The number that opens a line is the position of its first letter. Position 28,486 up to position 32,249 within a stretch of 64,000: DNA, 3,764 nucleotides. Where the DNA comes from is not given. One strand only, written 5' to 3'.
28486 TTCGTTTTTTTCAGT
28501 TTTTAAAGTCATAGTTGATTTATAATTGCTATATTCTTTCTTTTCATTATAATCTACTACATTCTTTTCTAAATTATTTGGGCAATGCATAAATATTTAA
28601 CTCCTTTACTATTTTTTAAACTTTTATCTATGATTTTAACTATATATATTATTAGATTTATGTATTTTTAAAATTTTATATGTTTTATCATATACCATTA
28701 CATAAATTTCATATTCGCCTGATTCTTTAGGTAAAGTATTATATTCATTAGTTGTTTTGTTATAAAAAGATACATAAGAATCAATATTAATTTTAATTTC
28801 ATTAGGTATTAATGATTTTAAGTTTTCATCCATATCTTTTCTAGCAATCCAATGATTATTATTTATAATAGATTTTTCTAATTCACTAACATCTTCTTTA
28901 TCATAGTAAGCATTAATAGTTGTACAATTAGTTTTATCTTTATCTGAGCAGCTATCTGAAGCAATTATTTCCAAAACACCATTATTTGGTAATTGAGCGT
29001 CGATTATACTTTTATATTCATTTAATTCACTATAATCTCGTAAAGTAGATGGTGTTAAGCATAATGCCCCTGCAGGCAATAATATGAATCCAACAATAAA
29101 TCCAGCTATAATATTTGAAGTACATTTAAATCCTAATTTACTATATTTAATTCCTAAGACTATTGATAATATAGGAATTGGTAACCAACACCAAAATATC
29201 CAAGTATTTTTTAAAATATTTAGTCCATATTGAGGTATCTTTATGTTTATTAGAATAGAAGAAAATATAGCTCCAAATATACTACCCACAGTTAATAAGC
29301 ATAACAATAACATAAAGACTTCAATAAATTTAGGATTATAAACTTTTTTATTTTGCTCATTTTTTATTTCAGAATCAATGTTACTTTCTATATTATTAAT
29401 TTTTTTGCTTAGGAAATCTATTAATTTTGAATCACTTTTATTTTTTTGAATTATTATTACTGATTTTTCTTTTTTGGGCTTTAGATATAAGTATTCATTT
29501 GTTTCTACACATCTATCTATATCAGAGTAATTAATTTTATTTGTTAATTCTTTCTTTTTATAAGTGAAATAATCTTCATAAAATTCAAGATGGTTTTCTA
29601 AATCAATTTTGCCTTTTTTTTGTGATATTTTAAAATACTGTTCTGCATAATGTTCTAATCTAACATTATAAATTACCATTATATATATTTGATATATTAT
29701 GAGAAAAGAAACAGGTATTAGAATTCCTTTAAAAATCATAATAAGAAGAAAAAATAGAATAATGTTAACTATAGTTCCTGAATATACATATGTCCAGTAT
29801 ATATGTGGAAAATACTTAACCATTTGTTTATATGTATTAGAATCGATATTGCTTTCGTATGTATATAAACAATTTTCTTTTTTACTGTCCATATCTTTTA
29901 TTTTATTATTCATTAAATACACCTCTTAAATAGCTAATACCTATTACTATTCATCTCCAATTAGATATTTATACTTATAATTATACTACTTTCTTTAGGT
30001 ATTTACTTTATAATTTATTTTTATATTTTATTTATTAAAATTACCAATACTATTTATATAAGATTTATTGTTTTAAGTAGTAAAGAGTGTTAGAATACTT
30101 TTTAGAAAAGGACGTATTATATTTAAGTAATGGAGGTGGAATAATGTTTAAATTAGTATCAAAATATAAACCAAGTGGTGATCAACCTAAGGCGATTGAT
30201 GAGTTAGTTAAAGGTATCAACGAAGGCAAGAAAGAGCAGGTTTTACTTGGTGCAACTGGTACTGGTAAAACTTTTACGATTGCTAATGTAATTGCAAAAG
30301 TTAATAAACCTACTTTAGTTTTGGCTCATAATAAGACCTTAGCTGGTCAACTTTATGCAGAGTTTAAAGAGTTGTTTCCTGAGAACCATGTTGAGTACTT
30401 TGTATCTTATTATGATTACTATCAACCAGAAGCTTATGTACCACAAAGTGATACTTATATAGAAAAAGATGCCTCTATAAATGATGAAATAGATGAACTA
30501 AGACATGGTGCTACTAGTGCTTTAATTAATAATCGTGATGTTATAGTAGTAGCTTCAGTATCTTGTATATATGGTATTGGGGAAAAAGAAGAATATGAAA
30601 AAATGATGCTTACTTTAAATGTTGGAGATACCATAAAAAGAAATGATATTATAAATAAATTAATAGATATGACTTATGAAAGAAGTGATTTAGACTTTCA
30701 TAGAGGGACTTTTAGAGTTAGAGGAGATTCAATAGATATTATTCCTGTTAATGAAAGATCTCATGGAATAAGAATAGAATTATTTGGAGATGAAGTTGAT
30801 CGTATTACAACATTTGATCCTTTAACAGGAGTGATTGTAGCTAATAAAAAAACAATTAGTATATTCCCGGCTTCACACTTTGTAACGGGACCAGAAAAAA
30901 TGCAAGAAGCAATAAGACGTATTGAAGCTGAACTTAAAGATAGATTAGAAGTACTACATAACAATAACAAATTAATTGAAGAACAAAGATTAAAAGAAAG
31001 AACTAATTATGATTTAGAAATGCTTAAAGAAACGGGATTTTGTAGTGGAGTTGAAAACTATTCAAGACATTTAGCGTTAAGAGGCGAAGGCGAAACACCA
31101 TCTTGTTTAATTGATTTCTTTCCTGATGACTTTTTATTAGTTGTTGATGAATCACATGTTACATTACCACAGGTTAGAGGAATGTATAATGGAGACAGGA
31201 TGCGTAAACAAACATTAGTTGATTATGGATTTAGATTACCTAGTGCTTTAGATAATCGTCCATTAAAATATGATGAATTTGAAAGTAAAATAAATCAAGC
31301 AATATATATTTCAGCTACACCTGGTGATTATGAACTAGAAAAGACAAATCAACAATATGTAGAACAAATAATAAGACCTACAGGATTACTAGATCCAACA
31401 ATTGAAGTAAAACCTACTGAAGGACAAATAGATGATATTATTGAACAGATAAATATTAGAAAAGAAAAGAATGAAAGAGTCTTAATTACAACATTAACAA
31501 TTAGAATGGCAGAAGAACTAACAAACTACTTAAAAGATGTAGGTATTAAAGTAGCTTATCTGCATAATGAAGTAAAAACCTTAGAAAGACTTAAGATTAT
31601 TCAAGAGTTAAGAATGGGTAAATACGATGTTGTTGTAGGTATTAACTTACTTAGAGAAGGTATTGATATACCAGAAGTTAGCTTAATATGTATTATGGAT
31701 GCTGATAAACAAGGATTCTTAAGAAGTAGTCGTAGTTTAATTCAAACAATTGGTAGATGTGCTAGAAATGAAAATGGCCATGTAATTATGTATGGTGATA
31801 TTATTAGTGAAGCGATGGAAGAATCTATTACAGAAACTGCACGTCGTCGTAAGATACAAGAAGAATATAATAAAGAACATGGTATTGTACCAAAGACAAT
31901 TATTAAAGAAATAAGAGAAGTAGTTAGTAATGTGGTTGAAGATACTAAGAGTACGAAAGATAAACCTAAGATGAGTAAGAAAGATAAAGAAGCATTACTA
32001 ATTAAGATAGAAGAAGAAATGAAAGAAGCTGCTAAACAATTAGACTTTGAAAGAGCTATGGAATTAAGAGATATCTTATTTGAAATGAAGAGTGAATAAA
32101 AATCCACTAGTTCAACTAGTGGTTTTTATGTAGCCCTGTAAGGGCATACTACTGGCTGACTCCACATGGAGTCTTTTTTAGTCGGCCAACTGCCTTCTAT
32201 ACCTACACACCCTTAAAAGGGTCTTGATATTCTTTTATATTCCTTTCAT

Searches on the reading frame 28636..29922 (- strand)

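Call 76: search_protein_families(library=pfam, proteins=[window:28636-29922:-], max_evalue=0.001)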
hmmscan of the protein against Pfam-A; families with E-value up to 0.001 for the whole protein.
window:28636-29922:- (428 aa): 1 family
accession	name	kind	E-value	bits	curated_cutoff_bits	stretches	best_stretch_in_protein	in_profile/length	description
PF14317.12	YcxB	-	6.7e-06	26.2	23.3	1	114-171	1-57/61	YcxB-like protein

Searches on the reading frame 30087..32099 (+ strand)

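Call 76: search_protein_families(library=pfam, proteins=[window:30087-32099:+], max_evalue=0.001)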
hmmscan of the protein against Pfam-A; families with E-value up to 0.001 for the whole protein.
window:30087-32099:+ (670 aa): 7 families
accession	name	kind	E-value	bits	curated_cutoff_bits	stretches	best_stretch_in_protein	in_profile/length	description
PF17757.6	UvrB_inter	-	4.6e-33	113.6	22.9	1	175-265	1-91/91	UvrB interaction domain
PF00271.37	Helicase_C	-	1.5e-21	77.2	23.5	1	450-561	5-109/110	Helicase conserved C-terminal domain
PF12344.14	UvrB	-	1.5e-19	70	27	1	568-610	1-43/43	Ultra-violet resistance protein B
PF04851.21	ResIII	-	1.7e-13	51.3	22.5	1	27-108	2-84/164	Type III restriction enzyme, res subunit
PF00270.35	DEAD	-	1.7e-07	31.6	26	1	33-104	4-78/167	DEAD/DEAH box helicase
PF02151.25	UVR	-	4.5e-07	29.8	21.5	1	636-662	2-28/36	UvrB/uvrC motif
PF21090.3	P-loop_SecA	-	0.00067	19.8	27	1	445-528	16-97/205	SecA P-loop domain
